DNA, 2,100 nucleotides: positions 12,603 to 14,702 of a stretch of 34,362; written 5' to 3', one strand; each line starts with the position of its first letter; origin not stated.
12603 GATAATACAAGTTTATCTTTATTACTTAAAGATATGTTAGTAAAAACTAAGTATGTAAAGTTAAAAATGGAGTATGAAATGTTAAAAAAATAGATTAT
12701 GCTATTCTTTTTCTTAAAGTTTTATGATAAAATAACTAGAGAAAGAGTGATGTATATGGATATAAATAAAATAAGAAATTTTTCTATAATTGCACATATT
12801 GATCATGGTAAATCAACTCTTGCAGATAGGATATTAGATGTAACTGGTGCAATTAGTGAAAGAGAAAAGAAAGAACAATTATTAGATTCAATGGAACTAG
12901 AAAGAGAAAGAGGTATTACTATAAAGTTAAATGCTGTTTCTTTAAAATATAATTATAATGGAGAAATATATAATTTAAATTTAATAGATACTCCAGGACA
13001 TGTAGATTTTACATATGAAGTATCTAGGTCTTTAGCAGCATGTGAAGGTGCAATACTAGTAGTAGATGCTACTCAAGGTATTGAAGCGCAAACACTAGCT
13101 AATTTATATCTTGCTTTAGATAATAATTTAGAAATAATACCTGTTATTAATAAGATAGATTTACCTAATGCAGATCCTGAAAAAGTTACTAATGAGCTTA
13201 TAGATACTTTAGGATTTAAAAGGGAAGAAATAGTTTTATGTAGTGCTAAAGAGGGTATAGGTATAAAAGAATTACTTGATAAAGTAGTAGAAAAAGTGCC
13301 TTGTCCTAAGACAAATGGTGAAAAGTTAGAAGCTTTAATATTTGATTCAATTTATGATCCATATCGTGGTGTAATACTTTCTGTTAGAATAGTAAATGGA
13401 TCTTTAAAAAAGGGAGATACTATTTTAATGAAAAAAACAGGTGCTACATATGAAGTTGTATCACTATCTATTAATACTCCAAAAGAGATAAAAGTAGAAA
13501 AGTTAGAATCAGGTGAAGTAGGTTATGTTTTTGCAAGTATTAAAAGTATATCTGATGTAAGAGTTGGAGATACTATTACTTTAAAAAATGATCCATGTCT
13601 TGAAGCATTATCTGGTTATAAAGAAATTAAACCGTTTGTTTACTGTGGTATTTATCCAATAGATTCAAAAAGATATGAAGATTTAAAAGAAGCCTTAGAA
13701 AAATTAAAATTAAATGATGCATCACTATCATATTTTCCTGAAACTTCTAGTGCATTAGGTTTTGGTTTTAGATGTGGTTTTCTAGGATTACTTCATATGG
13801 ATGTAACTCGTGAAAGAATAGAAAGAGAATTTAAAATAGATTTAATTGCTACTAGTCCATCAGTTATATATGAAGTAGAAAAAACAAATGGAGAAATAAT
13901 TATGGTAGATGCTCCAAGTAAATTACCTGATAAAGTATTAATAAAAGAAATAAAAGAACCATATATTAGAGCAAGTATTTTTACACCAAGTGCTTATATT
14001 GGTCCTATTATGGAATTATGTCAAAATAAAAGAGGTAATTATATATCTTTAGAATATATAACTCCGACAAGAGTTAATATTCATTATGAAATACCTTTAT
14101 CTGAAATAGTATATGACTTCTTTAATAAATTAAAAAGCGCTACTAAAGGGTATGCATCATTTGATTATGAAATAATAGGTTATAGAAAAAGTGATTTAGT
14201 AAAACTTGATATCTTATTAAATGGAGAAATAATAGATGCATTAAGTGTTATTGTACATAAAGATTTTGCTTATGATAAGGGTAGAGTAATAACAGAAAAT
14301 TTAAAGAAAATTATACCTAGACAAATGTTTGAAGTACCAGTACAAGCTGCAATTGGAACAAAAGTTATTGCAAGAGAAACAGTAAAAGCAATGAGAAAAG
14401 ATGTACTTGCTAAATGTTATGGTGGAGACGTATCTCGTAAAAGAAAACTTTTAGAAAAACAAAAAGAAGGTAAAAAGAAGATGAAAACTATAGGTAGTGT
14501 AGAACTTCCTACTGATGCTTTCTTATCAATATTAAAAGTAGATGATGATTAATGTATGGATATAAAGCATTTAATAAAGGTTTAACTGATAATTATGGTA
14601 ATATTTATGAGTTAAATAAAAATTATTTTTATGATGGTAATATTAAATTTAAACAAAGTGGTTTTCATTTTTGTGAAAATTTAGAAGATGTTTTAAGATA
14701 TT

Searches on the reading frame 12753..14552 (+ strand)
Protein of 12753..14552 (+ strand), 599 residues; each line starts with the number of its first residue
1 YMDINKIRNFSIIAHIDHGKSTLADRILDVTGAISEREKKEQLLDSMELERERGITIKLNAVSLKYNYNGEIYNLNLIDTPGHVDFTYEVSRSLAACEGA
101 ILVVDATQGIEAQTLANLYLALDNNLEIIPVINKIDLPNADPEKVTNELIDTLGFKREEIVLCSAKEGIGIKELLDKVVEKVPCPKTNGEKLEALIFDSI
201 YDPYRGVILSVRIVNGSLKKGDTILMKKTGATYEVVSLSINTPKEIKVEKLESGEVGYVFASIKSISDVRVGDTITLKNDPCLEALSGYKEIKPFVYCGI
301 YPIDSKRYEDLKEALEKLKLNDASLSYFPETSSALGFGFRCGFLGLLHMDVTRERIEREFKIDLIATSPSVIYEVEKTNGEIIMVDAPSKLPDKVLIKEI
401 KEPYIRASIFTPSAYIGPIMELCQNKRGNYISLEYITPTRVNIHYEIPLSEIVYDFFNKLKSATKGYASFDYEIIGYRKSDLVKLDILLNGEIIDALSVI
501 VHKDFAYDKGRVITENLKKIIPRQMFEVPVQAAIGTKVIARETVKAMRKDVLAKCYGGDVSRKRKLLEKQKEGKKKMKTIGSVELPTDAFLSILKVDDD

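Call 37: find_homologous_proteins(query=window:12753-14552:+, max_evalue=1e-100)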
Query window:12753-14552:+ (599 aa): 8000 proteins with E <= 1e-100 among 8000 candidates; the best 120 are listed.
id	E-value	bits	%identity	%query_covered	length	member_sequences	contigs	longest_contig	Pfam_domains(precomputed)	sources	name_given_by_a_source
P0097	0.0e+0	1307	100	100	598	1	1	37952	PF00679.31,PF06421.18,PF00009.34,PF03144.32,PF00071.29,PF22042.3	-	-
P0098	0.0e+0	1247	95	100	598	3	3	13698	PF00679.31,PF14492.13,PF06421.18,PF00009.34,PF03144.32,PF00071.29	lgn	-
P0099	0.0e+0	1205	92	100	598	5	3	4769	PF00679.31,PF06421.18,PF00009.34,PF03144.32,PF00071.29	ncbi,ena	-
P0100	0.0e+0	1163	88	100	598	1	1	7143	PF00679.31,PF06421.18,PF00009.34,PF03144.32,PF00071.29,PF22042.3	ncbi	-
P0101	0.0e+0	1103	83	100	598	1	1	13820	PF00679.31,PF06421.18,PF00009.34,PF03144.32,PF00071.29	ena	-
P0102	0.0e+0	1097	82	100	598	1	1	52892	PF00679.31,PF06421.18,PF00009.34,PF03144.32,PF00071.29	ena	-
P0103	0.0e+0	1097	82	100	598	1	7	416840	PF00679.31,PF06421.18,PF00009.34,PF03144.32,PF00071.29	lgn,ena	-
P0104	0.0e+0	1097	82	100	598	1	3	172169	PF00679.31,PF06421.18,PF00009.34,PF03144.32,PF00071.29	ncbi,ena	-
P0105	0.0e+0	1097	82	100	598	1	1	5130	PF00679.31,PF06421.18,PF00009.34,PF03144.32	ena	-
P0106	0.0e+0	1096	83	100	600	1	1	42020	PF00679.31,PF06421.18,PF00009.34,PF03144.32,PF00071.29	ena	-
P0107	0.0e+0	1095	83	100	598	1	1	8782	PF00679.31,PF06421.18,PF00009.34,PF03144.32,PF00071.29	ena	-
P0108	0.0e+0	1095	83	100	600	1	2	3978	PF00679.31,PF06421.18,PF00009.34,PF03144.32,PF00071.29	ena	-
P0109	0.0e+0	1094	83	100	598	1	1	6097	PF00679.31,PF06421.18,PF00009.34,PF03144.32,PF00071.29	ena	-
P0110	0.0e+0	1094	82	100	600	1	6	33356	PF00679.31,PF06421.18,PF00009.34,PF03144.32,PF00071.29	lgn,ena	-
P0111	0.0e+0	1094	83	100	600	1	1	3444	PF00679.31,PF06421.18,PF00009.34,PF03144.32,PF00071.29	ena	-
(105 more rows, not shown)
